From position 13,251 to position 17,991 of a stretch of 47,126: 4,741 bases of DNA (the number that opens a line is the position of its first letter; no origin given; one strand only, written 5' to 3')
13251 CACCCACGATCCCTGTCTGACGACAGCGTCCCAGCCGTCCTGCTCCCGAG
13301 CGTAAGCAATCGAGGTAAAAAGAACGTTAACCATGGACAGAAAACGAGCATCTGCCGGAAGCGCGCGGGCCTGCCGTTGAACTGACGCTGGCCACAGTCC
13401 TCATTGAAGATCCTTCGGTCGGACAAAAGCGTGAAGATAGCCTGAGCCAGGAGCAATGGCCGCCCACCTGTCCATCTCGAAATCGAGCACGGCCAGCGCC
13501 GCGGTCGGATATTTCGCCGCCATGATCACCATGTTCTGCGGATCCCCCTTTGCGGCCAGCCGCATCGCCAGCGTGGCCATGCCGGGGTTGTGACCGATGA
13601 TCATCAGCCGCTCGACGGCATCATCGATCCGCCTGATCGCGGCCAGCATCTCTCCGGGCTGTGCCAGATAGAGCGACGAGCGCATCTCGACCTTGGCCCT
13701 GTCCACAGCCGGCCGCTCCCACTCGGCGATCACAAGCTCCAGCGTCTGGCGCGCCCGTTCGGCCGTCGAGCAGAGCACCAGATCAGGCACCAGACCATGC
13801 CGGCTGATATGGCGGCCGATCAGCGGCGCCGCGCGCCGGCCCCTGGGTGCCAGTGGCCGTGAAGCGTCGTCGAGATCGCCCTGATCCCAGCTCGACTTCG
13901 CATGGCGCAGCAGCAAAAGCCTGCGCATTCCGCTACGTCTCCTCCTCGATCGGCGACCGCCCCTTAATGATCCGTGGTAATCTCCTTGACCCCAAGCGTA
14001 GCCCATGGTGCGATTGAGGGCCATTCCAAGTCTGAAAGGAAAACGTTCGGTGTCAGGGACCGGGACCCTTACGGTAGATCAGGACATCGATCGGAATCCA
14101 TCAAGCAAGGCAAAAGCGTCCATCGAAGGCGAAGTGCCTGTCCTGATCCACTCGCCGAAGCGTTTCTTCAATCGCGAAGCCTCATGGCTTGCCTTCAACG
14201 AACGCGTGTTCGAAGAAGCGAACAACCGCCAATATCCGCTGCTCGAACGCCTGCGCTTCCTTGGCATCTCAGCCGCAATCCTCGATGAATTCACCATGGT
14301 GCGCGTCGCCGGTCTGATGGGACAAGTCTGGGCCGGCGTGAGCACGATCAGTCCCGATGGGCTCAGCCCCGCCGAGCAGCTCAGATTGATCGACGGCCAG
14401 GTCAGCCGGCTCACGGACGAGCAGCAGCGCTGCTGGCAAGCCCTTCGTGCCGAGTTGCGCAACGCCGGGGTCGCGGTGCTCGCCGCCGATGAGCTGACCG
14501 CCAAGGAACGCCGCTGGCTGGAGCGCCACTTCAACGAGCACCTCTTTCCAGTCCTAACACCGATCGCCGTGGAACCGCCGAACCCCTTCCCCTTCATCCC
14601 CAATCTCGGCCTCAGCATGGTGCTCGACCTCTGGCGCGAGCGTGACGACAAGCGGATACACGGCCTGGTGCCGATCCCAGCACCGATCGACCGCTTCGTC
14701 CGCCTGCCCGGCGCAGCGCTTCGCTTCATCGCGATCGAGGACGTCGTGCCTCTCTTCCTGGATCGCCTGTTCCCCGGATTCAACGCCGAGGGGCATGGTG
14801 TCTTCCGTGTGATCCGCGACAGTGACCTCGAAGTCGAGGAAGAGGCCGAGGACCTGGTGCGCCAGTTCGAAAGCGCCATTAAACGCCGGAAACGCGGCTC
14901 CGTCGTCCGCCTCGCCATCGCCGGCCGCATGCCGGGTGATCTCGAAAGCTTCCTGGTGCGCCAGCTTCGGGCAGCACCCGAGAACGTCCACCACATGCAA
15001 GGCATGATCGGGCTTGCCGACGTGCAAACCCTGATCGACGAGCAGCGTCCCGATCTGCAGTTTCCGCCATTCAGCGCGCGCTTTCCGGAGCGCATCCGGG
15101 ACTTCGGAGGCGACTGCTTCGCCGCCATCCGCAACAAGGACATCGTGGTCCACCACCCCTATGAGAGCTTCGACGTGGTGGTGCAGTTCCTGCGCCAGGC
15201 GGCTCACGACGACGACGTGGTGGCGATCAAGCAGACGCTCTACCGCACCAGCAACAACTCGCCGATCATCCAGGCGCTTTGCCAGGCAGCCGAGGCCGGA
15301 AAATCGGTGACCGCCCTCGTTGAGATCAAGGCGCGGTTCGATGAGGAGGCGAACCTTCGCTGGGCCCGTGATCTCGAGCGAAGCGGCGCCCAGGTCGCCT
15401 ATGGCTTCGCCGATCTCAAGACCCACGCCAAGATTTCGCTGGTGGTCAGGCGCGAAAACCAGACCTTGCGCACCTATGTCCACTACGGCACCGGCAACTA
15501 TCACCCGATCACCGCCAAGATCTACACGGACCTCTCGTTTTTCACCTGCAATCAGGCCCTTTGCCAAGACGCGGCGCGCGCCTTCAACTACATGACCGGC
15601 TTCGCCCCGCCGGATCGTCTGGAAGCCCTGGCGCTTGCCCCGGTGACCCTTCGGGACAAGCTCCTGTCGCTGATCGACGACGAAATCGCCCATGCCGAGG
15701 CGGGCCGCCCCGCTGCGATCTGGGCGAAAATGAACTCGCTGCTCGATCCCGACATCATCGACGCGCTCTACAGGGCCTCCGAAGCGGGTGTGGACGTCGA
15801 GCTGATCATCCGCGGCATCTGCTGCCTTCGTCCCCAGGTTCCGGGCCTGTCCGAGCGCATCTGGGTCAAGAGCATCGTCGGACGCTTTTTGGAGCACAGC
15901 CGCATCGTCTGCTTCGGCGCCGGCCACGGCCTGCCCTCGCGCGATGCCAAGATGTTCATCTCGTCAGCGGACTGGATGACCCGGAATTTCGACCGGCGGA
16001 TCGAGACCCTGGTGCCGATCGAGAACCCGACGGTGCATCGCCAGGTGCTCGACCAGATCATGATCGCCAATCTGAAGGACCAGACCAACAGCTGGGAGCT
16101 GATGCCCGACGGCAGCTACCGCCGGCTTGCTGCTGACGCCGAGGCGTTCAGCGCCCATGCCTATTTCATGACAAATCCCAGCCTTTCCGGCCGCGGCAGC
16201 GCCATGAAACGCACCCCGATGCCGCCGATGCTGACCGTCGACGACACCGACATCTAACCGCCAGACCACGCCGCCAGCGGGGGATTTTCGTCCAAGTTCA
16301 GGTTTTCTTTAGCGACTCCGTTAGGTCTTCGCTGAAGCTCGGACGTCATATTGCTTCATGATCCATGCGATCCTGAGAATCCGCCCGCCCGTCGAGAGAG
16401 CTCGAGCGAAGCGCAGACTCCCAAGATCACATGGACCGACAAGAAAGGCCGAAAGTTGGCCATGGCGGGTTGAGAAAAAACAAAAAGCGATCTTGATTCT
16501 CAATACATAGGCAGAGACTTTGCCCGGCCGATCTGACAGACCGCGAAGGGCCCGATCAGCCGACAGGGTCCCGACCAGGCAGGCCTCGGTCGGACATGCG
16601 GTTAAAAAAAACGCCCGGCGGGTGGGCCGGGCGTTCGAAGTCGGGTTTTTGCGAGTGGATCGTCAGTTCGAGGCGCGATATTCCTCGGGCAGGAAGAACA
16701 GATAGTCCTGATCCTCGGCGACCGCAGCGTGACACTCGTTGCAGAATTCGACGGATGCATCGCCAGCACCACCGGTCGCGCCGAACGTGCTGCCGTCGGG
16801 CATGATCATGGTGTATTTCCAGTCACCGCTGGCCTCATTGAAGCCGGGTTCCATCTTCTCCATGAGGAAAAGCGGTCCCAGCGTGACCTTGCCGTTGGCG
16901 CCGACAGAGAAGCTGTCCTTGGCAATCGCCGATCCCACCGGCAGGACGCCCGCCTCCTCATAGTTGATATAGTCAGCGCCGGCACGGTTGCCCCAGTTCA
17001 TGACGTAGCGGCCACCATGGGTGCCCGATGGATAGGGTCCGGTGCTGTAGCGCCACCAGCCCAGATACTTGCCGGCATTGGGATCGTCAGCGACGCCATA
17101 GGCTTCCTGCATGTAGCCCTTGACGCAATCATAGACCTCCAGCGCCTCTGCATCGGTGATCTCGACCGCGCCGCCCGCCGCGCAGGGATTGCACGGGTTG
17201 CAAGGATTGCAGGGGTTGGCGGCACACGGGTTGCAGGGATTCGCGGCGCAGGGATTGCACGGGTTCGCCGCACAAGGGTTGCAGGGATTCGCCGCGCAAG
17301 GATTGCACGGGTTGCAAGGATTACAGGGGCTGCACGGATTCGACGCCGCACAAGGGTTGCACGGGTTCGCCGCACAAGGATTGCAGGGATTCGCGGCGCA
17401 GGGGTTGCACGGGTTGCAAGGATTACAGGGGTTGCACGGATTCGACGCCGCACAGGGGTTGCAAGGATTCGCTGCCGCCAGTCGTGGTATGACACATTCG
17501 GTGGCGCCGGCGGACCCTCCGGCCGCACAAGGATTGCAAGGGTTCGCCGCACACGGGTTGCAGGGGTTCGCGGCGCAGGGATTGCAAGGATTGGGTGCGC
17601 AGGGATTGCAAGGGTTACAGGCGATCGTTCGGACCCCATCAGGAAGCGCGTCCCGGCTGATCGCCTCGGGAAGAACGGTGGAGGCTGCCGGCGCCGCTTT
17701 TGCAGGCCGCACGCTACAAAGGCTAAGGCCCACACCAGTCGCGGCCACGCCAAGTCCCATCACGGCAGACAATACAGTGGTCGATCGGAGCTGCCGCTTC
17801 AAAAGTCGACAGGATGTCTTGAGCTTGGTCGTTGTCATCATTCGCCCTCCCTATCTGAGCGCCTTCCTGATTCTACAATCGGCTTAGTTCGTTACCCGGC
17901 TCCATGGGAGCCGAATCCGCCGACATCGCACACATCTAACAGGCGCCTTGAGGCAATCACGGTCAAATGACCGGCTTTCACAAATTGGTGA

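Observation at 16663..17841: Secreted fusion of 34 Asn-Pro-Cys triplets to a cytochrome-P460-like haem domain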

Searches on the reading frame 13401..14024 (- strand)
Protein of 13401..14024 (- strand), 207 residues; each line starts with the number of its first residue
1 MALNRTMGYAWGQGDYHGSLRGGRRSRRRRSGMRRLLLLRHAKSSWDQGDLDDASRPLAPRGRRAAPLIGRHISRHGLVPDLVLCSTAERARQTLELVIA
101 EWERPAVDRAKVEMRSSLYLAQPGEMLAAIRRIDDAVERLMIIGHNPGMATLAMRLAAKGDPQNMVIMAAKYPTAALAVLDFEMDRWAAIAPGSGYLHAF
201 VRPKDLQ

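Call 67: search_protein_families(library=pfam, proteins=[window:13401-14024:-], max_evalue=0.00001)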
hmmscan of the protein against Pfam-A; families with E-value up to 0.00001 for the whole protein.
window:13401-14024:- (207 aa): 1 family
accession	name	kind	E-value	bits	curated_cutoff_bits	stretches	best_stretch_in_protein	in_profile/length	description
PF00300.27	His_Phos_1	-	2.7e-08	34.2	21.7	1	36-106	1-71/194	Histidine phosphatase superfamily (branch 1)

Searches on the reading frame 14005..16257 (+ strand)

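Call 67: search_protein_families(library=pfam, proteins=[window:14005-16257:+], max_evalue=0.00001)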
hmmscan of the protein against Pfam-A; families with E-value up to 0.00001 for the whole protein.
window:14005-16257:+ (750 aa): 5 families
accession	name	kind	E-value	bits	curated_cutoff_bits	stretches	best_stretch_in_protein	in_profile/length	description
PF17941.7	PP_kinase_C_1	-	1e-72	243.6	25.7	1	371-533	2-164/167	Polyphosphate kinase C-terminal domain 1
PF13090.12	PP_kinase_C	-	6.6e-61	205.2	25.8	1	542-713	1-166/172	Polyphosphate kinase C-terminal domain 2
PF02503.22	PP_kinase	-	5.1e-52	176.7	31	1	168-341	2-181/183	Polyphosphate kinase middle domain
PF13089.11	PP_kinase_N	-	1.1e-32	112.9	23.8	1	54-158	1-106/107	Polyphosphate kinase N-terminal domain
PF13091.12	PLDc_2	-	2.6e-11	43.9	27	0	571-682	11-125/132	PLD-like domain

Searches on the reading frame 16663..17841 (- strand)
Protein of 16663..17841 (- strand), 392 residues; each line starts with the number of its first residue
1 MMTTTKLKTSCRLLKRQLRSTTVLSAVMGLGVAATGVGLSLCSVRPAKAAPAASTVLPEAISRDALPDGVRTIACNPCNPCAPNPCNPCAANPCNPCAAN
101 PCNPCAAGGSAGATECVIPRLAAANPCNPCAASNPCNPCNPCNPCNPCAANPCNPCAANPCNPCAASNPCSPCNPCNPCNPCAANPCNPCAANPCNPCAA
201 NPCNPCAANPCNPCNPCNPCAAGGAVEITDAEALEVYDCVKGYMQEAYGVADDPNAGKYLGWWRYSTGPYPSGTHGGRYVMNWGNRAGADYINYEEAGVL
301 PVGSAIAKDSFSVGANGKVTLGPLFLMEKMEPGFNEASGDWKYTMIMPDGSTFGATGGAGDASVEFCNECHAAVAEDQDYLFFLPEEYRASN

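Call 3: search_protein_families(library=pfam, proteins=[window:16663-17841:-], max_evalue=1)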
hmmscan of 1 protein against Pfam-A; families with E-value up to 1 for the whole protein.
window:16663-17841:- (392 aa): 1 family
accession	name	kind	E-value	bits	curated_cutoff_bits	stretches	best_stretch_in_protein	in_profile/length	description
PF16694.10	Cytochrome_P460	-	8e-06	26.7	27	1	294-382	35-124/125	Cytochrome P460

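Call 4: search_protein_families(library=ncbifam, proteins=[window:16663-17841:-], max_evalue=1)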
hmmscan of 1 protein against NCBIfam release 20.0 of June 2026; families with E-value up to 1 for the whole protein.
window:16663-17841:- (392 aa): 0 families

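Call 61: predict_structure(alignment_id=A3)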
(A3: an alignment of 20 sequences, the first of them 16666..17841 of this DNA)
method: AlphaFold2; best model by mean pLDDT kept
length: 392 residues; sequences in the alignment: 20
mean_pLDDT: 60.4   pTM: 0.54
mean pLDDT of the five models: 60.4, 58.7, 57.2, 56.5, 55.8
residues with pLDDT >= 90: 94; 70-90: 62; 50-70: 51; < 50: 185
segments of 3 or more residues with pLDDT < 50: 30-32, 34-211, 378-380
pLDDT, mean of each block of 10 residues (from residue 1): 71 70 53 42 36 31 33 34 37 35 37 33 32 41 38 39 33 37 40 40 42 56 77 95 93 92 91 87 86 66 92 91 93 88 93 91 80 55 75 63
secondary structure, 60 per line:
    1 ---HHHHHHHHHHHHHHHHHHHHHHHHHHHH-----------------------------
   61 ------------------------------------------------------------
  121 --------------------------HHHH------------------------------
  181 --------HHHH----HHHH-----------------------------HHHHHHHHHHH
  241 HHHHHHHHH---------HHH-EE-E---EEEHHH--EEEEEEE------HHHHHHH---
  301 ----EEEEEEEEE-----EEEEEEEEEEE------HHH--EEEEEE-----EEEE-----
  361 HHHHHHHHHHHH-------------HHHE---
elements in order: H4-31 H147-150 H189-192 H197-200 H230-249 E270-272 E278-284 H291-297 E305-313 E319-329 E341-346 E352-355 H361-372
